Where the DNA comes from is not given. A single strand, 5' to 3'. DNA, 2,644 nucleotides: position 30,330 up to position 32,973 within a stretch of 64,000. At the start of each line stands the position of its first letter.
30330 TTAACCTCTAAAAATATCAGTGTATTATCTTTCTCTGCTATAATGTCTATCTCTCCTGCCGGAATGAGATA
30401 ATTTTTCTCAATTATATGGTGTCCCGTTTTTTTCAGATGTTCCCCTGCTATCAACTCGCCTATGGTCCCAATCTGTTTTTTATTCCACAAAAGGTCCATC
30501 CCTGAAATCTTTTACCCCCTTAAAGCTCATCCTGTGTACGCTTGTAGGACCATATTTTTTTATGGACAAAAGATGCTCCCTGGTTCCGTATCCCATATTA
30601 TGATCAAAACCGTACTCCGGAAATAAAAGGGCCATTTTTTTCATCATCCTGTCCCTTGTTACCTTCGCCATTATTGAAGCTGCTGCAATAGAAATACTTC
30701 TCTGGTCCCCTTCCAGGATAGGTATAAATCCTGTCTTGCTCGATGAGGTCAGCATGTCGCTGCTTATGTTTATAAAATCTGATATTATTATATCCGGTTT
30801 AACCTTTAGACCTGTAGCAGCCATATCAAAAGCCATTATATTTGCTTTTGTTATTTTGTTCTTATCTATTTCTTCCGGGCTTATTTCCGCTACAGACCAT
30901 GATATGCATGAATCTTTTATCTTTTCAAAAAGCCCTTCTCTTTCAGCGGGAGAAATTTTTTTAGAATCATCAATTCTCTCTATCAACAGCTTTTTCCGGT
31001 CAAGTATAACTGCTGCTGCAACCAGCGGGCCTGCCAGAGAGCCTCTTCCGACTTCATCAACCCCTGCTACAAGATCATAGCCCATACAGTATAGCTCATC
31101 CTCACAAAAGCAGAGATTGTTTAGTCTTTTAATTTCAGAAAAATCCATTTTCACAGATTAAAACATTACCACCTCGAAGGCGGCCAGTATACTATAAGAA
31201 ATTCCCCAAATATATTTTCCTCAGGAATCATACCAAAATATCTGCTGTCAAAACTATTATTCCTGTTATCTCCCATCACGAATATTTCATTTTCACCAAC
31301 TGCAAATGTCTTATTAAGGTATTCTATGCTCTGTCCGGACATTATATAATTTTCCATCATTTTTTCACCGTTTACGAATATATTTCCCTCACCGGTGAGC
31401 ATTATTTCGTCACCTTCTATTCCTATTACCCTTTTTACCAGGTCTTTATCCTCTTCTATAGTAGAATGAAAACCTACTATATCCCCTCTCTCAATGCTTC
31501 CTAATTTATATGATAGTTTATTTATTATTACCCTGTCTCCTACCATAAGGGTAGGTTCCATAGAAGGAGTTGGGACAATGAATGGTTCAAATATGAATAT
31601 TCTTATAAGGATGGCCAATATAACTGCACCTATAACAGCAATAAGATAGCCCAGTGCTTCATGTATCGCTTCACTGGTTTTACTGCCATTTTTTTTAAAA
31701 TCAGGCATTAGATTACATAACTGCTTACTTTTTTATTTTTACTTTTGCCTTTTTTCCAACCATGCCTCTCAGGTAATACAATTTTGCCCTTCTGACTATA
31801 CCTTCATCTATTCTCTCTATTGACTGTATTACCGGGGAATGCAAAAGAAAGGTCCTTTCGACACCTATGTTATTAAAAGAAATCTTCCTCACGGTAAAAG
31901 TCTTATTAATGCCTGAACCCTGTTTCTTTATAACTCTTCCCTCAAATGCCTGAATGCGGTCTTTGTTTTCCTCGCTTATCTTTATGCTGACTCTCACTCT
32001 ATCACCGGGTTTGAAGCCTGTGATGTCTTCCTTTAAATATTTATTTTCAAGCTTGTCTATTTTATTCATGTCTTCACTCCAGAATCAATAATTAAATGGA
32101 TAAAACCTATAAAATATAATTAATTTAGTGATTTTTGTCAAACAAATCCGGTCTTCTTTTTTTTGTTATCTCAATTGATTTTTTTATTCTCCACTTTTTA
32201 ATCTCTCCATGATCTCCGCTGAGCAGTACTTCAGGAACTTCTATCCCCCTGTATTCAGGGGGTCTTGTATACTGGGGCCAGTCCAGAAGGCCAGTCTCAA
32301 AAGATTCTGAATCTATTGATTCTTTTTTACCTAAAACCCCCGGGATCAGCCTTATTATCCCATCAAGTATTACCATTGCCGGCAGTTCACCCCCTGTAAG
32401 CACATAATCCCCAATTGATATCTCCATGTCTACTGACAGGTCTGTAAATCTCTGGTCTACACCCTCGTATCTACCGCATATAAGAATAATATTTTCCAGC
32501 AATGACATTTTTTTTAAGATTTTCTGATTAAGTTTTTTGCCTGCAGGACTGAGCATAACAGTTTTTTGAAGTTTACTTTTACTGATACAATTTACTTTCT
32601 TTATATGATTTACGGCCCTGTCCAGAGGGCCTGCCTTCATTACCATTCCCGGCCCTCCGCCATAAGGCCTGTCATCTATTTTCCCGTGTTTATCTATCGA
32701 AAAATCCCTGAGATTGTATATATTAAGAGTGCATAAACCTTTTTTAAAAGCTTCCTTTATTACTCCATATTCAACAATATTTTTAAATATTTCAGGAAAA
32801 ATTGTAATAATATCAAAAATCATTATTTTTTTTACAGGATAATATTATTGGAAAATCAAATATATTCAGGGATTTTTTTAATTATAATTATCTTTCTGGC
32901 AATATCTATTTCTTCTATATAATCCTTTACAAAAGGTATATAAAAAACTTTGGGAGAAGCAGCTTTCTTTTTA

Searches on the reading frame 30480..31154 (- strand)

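Call 21: search_protein_families(library=pfam, proteins=[window:30480-31154:-], max_evalue=0.001)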
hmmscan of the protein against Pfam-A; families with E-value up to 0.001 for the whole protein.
window:30480-31154:- (224 aa): 1 family
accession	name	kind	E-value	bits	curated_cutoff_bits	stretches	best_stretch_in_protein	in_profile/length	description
PF01351.25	RNase_HII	-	3.2e-38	132.1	25.8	1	30-212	1-197/199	Ribonuclease HII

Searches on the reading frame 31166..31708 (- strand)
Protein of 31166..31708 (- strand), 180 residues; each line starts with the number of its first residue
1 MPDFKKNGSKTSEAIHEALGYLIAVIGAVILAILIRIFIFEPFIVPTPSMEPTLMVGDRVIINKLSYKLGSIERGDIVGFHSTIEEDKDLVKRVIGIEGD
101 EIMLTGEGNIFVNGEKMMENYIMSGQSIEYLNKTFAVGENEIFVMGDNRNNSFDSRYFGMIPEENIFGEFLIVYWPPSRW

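Call 22: search_protein_families(library=pfam, proteins=[window:31166-31708:-], max_evalue=0.001)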
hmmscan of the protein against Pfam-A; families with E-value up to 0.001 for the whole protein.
window:31166-31708:- (180 aa): 1 family
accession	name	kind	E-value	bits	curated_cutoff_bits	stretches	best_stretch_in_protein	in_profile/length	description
PF10502.14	Peptidase_S26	-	4e-49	167.2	22.9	1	21-175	4-168/168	Signal peptidase, peptidase S26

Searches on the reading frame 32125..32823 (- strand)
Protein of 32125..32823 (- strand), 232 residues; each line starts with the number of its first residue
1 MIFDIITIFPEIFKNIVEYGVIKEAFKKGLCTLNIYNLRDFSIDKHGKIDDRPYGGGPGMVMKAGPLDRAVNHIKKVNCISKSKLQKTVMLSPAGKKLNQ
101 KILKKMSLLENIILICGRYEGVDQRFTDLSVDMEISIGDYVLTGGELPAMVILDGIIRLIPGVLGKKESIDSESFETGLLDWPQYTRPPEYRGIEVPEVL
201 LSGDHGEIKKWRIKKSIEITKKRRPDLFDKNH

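Call 22: search_protein_families(library=pfam, proteins=[window:32125-32823:-], max_evalue=0.001)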
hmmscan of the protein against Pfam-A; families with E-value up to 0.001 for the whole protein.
window:32125-32823:- (232 aa): 1 family
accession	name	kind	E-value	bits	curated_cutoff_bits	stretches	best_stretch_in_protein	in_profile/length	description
PF01746.26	tRNA_m1G_MT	-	3e-58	197.2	27.3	1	24-225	3-195/195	tRNA (Guanine-1)-methyltransferase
